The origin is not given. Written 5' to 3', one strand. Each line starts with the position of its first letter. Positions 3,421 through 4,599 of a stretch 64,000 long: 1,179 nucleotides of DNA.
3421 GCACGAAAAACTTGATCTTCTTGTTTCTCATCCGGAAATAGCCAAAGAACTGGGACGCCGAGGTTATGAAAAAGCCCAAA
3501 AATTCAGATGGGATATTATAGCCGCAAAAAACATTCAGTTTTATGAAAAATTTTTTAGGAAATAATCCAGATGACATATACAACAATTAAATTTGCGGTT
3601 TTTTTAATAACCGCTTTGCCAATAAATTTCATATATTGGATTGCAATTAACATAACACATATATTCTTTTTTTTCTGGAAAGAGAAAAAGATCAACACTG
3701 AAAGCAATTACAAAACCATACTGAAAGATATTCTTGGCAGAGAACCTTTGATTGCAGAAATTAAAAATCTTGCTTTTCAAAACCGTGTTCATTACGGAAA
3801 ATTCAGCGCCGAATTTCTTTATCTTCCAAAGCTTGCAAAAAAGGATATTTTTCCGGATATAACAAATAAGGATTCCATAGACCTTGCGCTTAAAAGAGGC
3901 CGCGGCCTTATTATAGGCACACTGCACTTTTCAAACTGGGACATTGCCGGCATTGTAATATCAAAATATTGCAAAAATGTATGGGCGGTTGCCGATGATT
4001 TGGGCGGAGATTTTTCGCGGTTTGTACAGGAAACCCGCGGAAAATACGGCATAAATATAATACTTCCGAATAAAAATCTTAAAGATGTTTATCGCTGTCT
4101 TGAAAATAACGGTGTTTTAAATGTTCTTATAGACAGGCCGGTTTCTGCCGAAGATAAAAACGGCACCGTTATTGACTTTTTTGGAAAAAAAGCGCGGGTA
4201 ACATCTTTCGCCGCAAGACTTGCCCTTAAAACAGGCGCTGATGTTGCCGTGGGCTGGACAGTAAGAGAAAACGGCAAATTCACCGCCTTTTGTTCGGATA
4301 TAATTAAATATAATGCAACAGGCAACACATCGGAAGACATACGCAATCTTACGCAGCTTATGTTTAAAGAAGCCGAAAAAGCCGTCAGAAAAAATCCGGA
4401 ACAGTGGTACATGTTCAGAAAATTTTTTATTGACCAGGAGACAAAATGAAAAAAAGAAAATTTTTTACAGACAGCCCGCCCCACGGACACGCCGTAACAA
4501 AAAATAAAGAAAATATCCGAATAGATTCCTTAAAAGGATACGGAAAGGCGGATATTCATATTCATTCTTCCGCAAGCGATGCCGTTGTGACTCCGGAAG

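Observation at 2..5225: Actinobacterial-style phosphatidylinositol-mannoside (PIM) operon in an apparently diderm, non-actinobacterial genome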

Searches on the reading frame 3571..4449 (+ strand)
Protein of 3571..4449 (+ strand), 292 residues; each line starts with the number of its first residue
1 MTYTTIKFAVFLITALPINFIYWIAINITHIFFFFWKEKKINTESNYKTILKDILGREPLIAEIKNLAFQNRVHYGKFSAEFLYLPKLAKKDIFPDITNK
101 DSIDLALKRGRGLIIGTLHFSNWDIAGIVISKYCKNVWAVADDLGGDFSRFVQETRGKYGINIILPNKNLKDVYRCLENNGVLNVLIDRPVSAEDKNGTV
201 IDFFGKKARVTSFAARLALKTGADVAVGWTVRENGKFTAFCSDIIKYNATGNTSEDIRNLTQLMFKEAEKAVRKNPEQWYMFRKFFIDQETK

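Call 3: search_protein_families(library=pfam, proteins=[window:3571-4449:+])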
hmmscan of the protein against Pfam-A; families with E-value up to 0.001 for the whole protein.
window:3571-4449:+ (292 aa): 1 family
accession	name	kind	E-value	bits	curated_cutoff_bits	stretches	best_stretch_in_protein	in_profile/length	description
PF03279.18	Lip_A_acyltrans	-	3.7e-28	99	22.3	1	9-285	22-292/295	Bacterial lipid A biosynthesis acyltransferase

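Call 4: search_protein_families(library=ncbifam, proteins=[window:3571-4449:+])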
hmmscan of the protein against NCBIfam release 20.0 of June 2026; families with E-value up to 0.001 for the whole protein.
window:3571-4449:+ (292 aa): 13 families
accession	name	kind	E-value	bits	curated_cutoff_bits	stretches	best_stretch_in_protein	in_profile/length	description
NF006270.0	PRK08419.1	equivalog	1.9e-28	99.7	248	1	6-286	10-288/298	lipid A biosynthesis lauroyl acyltransferase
NF005919.0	PRK07920.1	equivalog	8.8e-28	97.2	209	1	44-289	53-296/311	phosphatidylinositol mannoside acyltransferase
NF005150.0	PRK06628.1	equivalog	6.7e-12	45.4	350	1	63-284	66-286/290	lipid A biosynthesis lauroyl acyltransferase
NF006438.0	PRK08734.1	equivalog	2.3e-11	43.3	363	1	100-280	102-279/305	lauroyl acyltransferase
NF005120.0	PRK06553.1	equivalog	3.7e-11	42.9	273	1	63-282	78-302/308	lipid A biosynthesis lauroyl acyltransferase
NF006487.0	PRK08905.1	equivalog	1.6e-09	37.3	281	1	91-280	82-268/290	lysophospholipid acyltransferase family protein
TIGR02207.1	lipid_A_htrB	subfamily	2.4e-09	37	297.8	1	96-285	105-291/303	LpxL/LpxP family Kdo(2)-lipid IV(A) lauroyl/palmitoleoyl acyltransferase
NF006432.0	PRK08706.1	equivalog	2.3e-08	33.6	384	1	6-286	4-278/289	lipid A biosynthesis lauroyl acyltransferase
NF004569.0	PRK05906.1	equivalog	3.3e-08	32.8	439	1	106-284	135-310/454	lipid A biosynthesis lauroyl acyltransferase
NF005399.0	PRK06946.1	subfamily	3.7e-08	32.9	343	1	98-286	97-283/294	lipid A biosynthesis lauroyl acyltransferase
NF006437.0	PRK08733.1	equivalog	4.3e-06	26.1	540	1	108-286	123-294/306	LpxL/LpxP family Kdo(2)-lipid IV(A) lauroyl/palmitoleoyl acyltransferase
NF005340.0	PRK06860.1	subfamily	1.9e-05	24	398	1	11-286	29-297/309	lipid A biosynthesis lauroyl acyltransferase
NF004190.0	PRK05645.1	equivalog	0.00098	18.3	377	0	96-284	97-282/295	lysophospholipid acyltransferase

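Call 7: search_solved_structures(query=window:3571-4449:+, max_evalue=0.01, show_alignments=1)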
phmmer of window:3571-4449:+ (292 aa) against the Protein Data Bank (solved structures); distinct sequences matched with E-value up to 0.01: 5.
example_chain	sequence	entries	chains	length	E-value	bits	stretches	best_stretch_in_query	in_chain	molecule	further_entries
5oce_A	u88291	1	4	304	9.8e-09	38.5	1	67-284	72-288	Phosphatidylinositol mannoside acyltransferase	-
5f2t_A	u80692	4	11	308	1e-08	38.4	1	67-284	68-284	Phosphatidylinositol mannoside acyltransferase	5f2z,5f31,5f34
7ojt_A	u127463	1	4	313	1.1e-08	38.3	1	67-284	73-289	Phosphatidylinositol mannoside acyltransferase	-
5kn7_B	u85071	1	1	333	2.2e-06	30.7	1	106-281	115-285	Lipid A biosynthesis lauroyl acyltransferase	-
5knk_B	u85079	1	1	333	7.9e-06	28.9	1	106-281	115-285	Lipid A biosynthesis lauroyl acyltransferase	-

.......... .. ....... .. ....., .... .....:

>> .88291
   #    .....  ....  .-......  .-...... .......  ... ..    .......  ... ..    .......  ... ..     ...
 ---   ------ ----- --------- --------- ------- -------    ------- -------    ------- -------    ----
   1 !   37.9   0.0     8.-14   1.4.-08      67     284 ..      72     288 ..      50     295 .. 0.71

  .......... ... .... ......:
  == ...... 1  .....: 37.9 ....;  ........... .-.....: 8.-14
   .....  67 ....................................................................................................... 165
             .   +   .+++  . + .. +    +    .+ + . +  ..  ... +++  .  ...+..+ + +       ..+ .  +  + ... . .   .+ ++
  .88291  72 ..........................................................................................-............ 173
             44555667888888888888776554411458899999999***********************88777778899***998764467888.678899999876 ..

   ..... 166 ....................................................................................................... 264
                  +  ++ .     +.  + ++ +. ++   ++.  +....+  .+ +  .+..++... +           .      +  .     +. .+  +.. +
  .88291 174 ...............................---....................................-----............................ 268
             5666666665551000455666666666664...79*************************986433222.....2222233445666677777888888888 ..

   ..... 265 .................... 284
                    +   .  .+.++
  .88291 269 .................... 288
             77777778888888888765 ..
